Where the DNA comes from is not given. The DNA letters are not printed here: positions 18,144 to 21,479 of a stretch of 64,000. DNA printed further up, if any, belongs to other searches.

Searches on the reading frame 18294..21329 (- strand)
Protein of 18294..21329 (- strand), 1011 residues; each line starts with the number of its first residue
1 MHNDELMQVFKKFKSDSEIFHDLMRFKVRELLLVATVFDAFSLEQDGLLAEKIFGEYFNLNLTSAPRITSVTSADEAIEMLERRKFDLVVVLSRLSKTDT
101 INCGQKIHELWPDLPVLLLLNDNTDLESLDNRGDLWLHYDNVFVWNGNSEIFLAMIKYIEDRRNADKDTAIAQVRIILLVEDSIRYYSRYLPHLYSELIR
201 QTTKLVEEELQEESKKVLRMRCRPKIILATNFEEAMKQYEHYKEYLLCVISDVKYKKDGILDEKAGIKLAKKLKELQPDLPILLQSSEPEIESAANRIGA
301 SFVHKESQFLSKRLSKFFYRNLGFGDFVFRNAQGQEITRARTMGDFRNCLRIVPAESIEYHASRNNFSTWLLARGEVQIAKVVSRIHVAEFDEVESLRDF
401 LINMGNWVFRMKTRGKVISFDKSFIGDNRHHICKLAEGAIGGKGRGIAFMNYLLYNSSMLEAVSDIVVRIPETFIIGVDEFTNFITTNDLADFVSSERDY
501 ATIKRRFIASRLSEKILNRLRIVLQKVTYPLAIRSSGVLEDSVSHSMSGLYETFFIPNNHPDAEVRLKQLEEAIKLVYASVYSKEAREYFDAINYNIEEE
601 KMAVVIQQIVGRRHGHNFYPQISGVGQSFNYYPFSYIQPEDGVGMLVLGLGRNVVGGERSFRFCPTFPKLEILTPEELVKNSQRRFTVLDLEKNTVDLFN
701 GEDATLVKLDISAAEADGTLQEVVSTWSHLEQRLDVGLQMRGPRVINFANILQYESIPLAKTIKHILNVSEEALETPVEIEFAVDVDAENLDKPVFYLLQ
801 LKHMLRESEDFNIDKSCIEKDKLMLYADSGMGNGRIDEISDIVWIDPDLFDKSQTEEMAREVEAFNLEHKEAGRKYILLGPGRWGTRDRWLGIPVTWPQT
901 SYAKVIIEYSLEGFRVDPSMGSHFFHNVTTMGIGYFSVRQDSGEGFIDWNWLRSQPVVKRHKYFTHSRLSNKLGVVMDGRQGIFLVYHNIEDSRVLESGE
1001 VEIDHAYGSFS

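Call 45: search_protein_families(library=pfam, proteins=[window:18294-21329:-], max_evalue=0.01)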
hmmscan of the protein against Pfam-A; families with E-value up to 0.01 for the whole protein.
window:18294-21329:- (1011 aa): 3 families
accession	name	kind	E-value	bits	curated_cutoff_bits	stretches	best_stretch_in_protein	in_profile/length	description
PF01326.24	PPDK_N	-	6.8e-36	124.6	27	1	439-810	3-315/328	Pyruvate phosphate dikinase, AMP/ATP-binding domain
PF00072.30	Response_reg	-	6.3e-08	33.2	30.2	1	65-119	22-76/111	Response regulator receiver domain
PF19027.5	DUF5752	-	0.00086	19.1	23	1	339-403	19-97/208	Family of unknown function (DUF5752)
